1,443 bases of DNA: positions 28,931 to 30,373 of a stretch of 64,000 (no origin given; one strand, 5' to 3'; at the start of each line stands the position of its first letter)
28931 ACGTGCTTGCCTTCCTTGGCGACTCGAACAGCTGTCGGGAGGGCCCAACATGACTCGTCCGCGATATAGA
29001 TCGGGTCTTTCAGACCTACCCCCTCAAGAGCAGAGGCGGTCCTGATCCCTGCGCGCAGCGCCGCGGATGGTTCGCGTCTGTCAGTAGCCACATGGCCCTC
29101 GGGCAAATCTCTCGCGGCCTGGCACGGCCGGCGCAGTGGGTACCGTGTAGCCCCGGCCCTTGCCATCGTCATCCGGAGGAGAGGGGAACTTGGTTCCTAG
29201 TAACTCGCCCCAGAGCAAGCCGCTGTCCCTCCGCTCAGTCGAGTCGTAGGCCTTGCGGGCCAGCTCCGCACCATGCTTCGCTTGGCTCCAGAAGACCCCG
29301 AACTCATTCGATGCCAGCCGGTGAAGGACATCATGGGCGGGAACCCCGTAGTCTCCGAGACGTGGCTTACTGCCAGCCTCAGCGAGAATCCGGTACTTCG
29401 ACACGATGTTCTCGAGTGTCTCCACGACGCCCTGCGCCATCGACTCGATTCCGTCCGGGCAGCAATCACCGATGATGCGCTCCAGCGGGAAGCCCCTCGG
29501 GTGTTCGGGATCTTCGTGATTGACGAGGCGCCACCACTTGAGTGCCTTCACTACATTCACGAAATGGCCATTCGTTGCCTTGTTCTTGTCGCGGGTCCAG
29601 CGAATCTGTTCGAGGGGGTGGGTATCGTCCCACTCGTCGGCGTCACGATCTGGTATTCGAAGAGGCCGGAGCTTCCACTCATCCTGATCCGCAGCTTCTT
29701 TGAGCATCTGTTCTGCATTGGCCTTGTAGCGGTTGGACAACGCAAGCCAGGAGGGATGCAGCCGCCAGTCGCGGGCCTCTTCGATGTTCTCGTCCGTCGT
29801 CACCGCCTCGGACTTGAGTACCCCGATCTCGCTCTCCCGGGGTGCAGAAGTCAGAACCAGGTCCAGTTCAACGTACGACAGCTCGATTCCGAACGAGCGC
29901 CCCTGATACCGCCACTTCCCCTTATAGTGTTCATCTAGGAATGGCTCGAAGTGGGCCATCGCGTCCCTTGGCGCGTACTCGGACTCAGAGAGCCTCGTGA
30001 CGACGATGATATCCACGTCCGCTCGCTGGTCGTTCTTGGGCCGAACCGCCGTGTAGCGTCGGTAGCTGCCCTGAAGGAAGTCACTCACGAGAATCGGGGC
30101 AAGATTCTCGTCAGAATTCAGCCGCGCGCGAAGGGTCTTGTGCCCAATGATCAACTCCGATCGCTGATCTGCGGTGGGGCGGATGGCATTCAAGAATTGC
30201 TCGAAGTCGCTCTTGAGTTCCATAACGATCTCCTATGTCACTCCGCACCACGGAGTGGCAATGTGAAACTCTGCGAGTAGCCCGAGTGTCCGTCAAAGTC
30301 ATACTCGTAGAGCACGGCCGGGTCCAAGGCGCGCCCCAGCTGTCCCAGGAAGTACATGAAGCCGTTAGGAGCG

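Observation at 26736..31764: Complete type II CBASS operon: Cap4-like effector, CD-NTase, Cap2 (E2-E1), Cap3 (JAB)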

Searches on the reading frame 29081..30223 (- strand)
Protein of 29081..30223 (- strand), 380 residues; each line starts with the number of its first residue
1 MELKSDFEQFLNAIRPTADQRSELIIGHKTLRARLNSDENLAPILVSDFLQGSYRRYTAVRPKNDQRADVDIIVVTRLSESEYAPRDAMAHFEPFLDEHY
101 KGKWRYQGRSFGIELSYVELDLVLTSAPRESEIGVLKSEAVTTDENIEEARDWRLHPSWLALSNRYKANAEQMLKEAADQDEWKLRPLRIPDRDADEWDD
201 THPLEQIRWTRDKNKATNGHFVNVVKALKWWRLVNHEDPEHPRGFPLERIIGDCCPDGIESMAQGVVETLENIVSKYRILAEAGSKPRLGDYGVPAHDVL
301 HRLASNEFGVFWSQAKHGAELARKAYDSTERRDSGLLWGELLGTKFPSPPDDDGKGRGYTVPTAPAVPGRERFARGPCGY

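Call 3: search_protein_families(library=pfam, proteins=[window:29081-30223:-], max_evalue=0.01)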
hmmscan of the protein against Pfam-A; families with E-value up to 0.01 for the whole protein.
window:29081-30223:- (380 aa): 2 families
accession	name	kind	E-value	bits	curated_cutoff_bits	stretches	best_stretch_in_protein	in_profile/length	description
PF18144.7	SMODS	-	7.5e-24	85.2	26.5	1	1-123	1-128/164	Second Messenger Oligonucleotide or Dinucleotide Synthetase domain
PF21654.3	DncV-like_NTFase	-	0.001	20.4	24.9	1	49-101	4-57/90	Cyclic GMP-AMP synthase DncV-like, nucleotidyltransferase domain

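Call 4: search_protein_families(library=padloc, proteins=[window:29081-30223:-], max_evalue=0.001)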
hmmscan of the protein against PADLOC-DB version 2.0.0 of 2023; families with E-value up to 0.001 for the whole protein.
window:29081-30223:- (380 aa): 27 families (the best 25 are shown)
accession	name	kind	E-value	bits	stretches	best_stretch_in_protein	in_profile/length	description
PDLC00822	Cyclase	-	4.3e-152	504.8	1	1-374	1-375/375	oligonucleotide-cyclase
PDLC00773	Cyclase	-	2.7e-61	206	2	188-351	136-299/334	oligonucleotide-cyclase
PDLC00810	Cyclase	-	3e-27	94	2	189-350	138-306/335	oligonucleotide-cyclase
PDLC00798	Cyclase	-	1.9e-24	84.7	2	189-348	137-297/344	oligonucleotide-cyclase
PDLC00823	Cyclase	-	1.2e-20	72.4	2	189-348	132-283/285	oligonucleotide-cyclase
PDLC00793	Cyclase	-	4e-19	67.1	2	188-348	137-299/462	oligonucleotide-cyclase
PDLC00787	Cyclase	-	1.8e-18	65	2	190-356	141-310/333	oligonucleotide-cyclase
PDLC00809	Cyclase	-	5e-16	57.1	2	5-117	6-114/295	oligonucleotide-cyclase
PDLC00774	Cyclase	-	6.4e-15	53.1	2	195-355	144-294/316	oligonucleotide-cyclase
PDLC00769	Cyclase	-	2.6e-14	51.3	1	21-123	21-120/261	oligonucleotide-cyclase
PDLC00795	Cyclase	-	1.6e-13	48.4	1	1-100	2-103/340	oligonucleotide-cyclase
PDLC00818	Cyclase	-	1.1e-09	36.3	0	188-234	147-192/322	oligonucleotide-cyclase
PDLC00820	Cyclase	-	1.3e-09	35.8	0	3-122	3-125/324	oligonucleotide-cyclase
PDLC00786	Cyclase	-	5.1e-09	33.9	1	1-84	1-79/293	oligonucleotide-cyclase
PDLC00808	Cyclase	-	3e-08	31.3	0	200-253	159-214/325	oligonucleotide-cyclase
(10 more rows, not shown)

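Call 9: search_solved_structures(query=window:29081-30223:-, max_evalue=0.01, show_alignments=2)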
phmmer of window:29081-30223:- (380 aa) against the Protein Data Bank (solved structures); distinct sequences matched with E-value up to 0.01: 8.
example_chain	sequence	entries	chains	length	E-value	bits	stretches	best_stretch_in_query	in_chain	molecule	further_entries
7d48_A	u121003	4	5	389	1.5e-107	363.1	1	1-373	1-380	Cyclic AMP-AMP-GMP synthase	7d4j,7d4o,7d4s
7ljl_A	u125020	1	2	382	1.9e-107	362.7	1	1-370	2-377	Cyclic AMP-AMP-GMP synthase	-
7ljm_A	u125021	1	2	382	5.1e-107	361.3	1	1-370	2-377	CD-NTase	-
7to3_C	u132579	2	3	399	7.1e-107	360.9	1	2-370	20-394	Cyclic AMP-AMP-GMP synthase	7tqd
7d4u_A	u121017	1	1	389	1.2e-105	356.9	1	1-373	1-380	Cyclic AMP-AMP-GMP synthase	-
9sa4_A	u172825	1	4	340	2.4e-46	161.6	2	188-352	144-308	CD-NTase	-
9sa5_A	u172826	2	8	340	1.1e-45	159.4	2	188-352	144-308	CD-NTase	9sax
7ljo_A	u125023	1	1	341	1.3e-05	27.5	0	3-70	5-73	CD-NTase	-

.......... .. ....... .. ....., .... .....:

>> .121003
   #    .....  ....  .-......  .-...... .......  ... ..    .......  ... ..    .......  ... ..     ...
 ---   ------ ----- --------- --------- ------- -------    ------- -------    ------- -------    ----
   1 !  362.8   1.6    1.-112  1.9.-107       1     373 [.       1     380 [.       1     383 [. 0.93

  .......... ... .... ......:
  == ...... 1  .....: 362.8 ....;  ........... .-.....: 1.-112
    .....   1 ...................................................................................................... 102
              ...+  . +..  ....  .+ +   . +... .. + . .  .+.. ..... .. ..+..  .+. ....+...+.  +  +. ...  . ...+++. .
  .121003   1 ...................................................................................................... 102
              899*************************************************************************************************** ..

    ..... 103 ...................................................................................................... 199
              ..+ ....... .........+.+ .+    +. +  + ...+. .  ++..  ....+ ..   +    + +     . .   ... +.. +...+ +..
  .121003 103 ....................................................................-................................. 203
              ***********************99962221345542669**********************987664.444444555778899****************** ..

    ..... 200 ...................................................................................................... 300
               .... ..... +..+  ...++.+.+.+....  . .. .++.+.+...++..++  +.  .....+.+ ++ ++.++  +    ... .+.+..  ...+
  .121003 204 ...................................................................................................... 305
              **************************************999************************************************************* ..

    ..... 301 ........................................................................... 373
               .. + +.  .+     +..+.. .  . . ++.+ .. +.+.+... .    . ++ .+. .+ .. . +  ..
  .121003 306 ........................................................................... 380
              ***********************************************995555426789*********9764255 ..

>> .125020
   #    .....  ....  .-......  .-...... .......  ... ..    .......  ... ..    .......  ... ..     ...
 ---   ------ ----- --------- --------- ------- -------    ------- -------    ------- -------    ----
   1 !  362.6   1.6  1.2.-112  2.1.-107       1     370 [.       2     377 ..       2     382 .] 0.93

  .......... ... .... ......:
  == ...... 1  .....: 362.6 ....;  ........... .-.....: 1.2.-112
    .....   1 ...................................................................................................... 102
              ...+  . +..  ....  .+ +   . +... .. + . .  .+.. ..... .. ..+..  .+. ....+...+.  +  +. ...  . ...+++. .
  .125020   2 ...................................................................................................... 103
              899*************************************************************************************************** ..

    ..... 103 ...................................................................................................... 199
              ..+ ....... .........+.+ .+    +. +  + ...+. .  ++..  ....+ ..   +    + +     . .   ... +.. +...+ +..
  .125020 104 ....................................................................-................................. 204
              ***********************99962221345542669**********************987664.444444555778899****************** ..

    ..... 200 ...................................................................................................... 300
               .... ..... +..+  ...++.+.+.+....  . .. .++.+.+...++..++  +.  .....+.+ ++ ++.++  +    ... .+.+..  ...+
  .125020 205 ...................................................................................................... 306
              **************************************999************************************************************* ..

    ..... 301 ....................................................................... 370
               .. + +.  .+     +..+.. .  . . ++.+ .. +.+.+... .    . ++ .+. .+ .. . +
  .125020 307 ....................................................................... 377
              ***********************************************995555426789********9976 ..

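Call 15: find_homologous_proteins(query=window:29081-30223:-, max_evalue=1e-20)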
Query window:29081-30223:- (380 aa): 1791 proteins with E <= 1e-20 among 6060 candidates; the best 120 are listed.
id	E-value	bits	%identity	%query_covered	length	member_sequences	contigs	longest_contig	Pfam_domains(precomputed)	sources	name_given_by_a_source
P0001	3.0e-261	884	100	100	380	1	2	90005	PF18144.8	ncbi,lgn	-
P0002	5.8e-208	709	82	98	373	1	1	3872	PF18144.8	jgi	jgi:hypothetical protein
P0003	1.2e-182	625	72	98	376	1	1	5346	PF18144.8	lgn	-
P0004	3.3e-171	588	68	98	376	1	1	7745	PF18144.8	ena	-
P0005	1.2e-168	579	67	98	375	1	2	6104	PF18144.8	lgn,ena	-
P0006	2.7e-168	578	67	98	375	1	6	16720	PF18144.8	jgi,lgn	jgi:hypothetical protein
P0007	6.1e-168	577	65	98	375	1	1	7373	PF18144.8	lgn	-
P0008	6.8e-168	577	66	98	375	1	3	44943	PF18144.8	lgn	-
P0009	1.0e-167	576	68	98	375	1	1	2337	PF18144.8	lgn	-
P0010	1.3e-167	576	66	98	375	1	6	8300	PF18144.8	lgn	-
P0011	1.4e-167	576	66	98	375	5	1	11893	PF18144.8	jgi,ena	-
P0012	1.6e-167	575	69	98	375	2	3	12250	PF18144.8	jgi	jgi:hypothetical protein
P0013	2.9e-167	575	66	98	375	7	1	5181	PF18144.8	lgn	-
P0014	3.7e-167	574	66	98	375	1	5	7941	PF18144.8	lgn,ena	-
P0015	4.0e-167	574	65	98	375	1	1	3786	PF18144.8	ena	-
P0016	4.2e-167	574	66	98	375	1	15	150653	PF18144.8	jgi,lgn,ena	jgi:hypothetical protein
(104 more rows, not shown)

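Call 16: find_encoding_contigs(protein=window:29081-30223:-, flank=10000, max_places=6)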
Protein window:29081-30223:- (380 aa): 2 contigs read that carry it; 2 places shown.
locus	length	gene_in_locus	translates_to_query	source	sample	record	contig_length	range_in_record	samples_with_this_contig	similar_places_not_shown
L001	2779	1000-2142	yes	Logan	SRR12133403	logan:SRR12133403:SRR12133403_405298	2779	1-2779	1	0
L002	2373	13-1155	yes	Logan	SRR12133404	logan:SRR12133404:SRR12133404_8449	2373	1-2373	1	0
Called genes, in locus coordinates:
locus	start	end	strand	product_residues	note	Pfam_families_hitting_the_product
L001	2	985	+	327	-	?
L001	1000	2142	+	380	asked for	PF18144:SMODS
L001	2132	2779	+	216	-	?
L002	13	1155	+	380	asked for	PF18144:SMODS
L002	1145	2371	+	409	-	?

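Call 22: find_encoding_contigs(protein=P0002, flank=10000, max_places=2)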
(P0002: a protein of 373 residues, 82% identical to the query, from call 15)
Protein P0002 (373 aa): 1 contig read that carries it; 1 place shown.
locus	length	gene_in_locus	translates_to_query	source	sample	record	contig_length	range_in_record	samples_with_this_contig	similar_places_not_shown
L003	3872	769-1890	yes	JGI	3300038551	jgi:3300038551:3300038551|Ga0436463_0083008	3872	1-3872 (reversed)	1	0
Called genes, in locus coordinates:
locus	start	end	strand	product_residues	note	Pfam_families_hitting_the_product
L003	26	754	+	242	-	PF18145:SAVED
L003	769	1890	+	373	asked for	PF18144:SMODS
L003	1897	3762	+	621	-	PF26398:Cap2_linker, PF00899:ThiF, PF03435:Sacchrp_dh_NADP (faint)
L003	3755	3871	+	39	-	?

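Call 23: find_encoding_contigs(protein=P0003, flank=10000, max_places=2)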
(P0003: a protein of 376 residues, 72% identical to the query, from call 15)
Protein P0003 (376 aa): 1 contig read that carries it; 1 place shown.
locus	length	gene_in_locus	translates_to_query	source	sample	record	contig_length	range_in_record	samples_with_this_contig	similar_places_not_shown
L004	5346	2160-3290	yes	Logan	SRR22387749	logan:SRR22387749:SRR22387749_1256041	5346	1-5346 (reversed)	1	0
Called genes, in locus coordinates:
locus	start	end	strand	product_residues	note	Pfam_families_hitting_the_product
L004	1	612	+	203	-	?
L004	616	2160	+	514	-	PF18145:SAVED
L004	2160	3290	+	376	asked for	PF18144:SMODS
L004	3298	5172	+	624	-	PF26398:Cap2_linker, PF00899:ThiF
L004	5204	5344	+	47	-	?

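Call 24: find_encoding_contigs(protein=P0016, flank=10000, max_places=3)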
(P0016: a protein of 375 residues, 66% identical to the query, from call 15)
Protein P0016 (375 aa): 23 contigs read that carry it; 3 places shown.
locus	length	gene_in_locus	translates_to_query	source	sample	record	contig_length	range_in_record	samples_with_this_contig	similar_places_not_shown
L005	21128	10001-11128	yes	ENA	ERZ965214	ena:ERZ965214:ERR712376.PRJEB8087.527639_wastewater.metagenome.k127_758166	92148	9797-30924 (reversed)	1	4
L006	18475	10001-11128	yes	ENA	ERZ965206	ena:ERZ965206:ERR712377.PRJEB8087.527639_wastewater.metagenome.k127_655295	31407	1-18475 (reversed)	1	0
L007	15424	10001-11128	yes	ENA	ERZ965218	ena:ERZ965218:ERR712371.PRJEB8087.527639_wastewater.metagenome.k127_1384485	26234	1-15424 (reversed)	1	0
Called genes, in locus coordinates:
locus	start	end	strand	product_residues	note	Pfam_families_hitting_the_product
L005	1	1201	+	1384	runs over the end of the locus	PF08378:NERD, PF01636:APH (faint), PF00069:Pkinase, PF07714:PK_Tyr_Ser-Thr, PF00069:Pkinase, PF07714:PK_Tyr_Ser-Thr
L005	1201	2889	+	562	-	PF26611:MAD7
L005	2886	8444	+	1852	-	-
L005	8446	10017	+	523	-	PF18145:SAVED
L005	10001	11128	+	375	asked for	PF18144:SMODS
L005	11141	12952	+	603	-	PF26398:Cap2_linker, PF00899:ThiF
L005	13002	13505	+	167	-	PF14464:Prok-JAB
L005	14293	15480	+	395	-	-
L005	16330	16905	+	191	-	PF22945:LEM-3_GIY-YIG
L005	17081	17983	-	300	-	PF04471:Mrr_cat, PF22722:NA-iREase1 (weak)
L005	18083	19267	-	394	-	PF00589:Phage_integrase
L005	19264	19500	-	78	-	PF12728:HTH_17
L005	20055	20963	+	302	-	-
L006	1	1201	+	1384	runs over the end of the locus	PF08378:NERD, PF01636:APH (faint), PF00069:Pkinase, PF07714:PK_Tyr_Ser-Thr, PF00069:Pkinase, PF07714:PK_Tyr_Ser-Thr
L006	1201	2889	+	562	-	PF26611:MAD7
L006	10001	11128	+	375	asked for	PF18144:SMODS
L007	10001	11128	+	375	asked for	PF18144:SMODS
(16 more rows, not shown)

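Call 26: find_related_loci(query=window:29081-30223:-, collection=genome_contigs, flank=10000)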
Query window:29081-30223:- (380 aa) in genome_contigs; peptide patterns used: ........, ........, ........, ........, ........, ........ (x = any residue, [..] = any of these).
104 stretches matched a pattern; 14 encode a relative of the query (tblastn E <= 1e-3); 14 distinct loci.
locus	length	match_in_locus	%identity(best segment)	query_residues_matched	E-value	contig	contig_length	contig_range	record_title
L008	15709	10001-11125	66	1-374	3e-168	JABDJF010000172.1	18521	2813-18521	MAG: Myxococcales bacterium isolate SS_bin_16 k127_971571, whole genome shotgun sequence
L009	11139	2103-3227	65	1-374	4e-168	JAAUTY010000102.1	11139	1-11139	MAG: Spirulinaceae cyanobacterium SM2_1_0 NODE_1692_length_11139_cov_5.406829, whole genome shotgun sequence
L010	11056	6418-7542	65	1-374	2e-167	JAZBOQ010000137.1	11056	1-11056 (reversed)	MAG: Thermoanaerobaculales bacterium isolate bin.607 k117_4618670, whole genome shotgun sequence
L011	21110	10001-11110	64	1-369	4e-164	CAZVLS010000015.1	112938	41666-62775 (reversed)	MAG TPA_asm: uncultured Acidobacterium sp. isolate SRP292972_co3_79 genome assembly, contig: NODE_212_length_112938_cov_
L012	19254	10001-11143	62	1-374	3e-161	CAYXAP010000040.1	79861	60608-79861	MAG TPA_asm: uncultured Sandaracinus sp. isolate SRP321284_co1_170 genome assembly, contig: NODE_347_length_79861_cov_17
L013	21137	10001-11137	63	1-375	2e-159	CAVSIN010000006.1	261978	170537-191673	MAG: uncultured delta proteobacterium isolate MFD01299.bin.2.13 genome assembly, contig: contig_10601, whole genome shot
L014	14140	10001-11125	62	1-374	1e-158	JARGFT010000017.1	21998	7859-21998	MAG: Anaerosomatales bacterium isolate C14-13 NODE_17_length_21998_cov_7.439396, whole genome shotgun sequence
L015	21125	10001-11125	63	1-374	3e-162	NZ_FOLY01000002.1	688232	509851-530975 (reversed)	Kushneria avicenniae strain DSM 23439, whole genome shotgun sequence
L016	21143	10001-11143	54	1-374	8e-128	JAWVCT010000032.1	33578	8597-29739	MAG: Blastocatellia bacterium isolate BP_39 scaffold_1327348, whole genome shotgun sequence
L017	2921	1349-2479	51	3-374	2e-125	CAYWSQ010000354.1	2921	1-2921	MAG TPA_asm: uncultured Flavisolibacter sp. isolate SRP323723_co1_17 genome assembly, contig: NODE_31452_length_2921_cov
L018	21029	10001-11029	51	1-355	5e-105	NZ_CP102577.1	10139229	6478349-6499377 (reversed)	Corallococcus exercitus strain SDU142 chromosome, complete genome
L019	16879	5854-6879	50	1-349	5e-104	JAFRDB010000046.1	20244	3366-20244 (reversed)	MAG: Clostridia bacterium isolate RGIG2385 Goat_Ileum-4__c96586, whole genome shotgun sequence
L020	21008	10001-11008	44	1-346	3e-92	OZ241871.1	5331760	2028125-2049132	MAG: Caldilineaceae bacterium isolate ea08df4b-e095-422e-90d1-681d82f9c982 genome assembly, chromosome: 1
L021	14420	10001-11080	41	3-374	2e-79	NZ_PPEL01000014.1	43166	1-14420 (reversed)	Rubneribacter badeniensis strain ResAG-85 ResAG85T_contig_014, whole genome shotgun sequence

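Call 27: list_cluster_members(proteins=[window:29081-30223:-, window:30238-31764:-, window:31965-34874:-])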
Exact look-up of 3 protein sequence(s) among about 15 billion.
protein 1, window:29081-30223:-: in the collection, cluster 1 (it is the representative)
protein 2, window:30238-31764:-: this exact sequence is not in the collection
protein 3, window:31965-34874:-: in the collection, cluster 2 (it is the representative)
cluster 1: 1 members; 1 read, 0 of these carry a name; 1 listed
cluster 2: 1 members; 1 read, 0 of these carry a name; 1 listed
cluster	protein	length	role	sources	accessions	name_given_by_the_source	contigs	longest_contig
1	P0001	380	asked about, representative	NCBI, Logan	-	-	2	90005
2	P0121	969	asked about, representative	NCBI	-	-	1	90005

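Call 43: search_protein_families(library=ncbifam, proteins=[window:29081-30223:-], max_evalue=0.001)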
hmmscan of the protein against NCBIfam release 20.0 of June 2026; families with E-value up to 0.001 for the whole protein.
window:29081-30223:- (380 aa): 3 families
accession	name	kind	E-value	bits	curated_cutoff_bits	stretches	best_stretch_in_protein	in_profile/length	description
NF041117.1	CBASS_cyclase_b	equivalog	1.4e-12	47.8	200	1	7-274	1-214/275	CBASS oligonucleotide cyclase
NF041116.1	CBASS_cyclase_a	equivalog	5.2e-10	38.9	200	1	6-103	3-104/317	CBASS oligonucleotide cyclase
NF041078.1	cGAS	equivalog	2.5e-07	30.2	150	0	5-72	13-87/339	CBASS cGAMP synthase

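Call 57: predict_structure(alignment_id=A1)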
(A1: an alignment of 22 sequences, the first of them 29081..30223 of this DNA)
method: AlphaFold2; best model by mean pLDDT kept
length: 380 residues; sequences in the alignment: 22
mean_pLDDT: 75.4   pTM: 0.75
mean pLDDT of the five models: 75.4, 69.6, 68.3, 66.8, 63.7
residues with pLDDT >= 90: 115; 70-90: 142; 50-70: 60; < 50: 63
segments of 3 or more residues with pLDDT < 50: 56-58, 142-144, 147-168, 182-185, 354-358, 360-380
pLDDT, mean of each block of 10 residues (from residue 1): 84 83 84 91 84 53 61 85 90 96 88 86 79 57 48 45 44 53 59 79 72 85 89 79 75 93 96 97 91 73 88 95 93 91 87 50 35 29
secondary structure, 60 per line:
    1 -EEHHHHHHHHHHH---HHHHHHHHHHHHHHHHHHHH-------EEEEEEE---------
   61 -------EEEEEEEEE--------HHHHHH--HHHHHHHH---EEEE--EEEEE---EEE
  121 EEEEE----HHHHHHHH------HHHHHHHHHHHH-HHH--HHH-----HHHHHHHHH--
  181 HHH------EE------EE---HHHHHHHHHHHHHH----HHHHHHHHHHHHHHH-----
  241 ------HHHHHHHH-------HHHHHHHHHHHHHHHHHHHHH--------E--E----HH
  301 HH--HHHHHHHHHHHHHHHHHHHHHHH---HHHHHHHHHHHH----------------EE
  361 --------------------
elements in order: H4-14 H18-37 E45-51 E68-76 H85-90 H93-100 E104-107 E110-114 E118-125 H130-137 H144-155 H170-178 H203-216 H221-235 H247-254 H262-282 H299-302 H305-327 H331-342
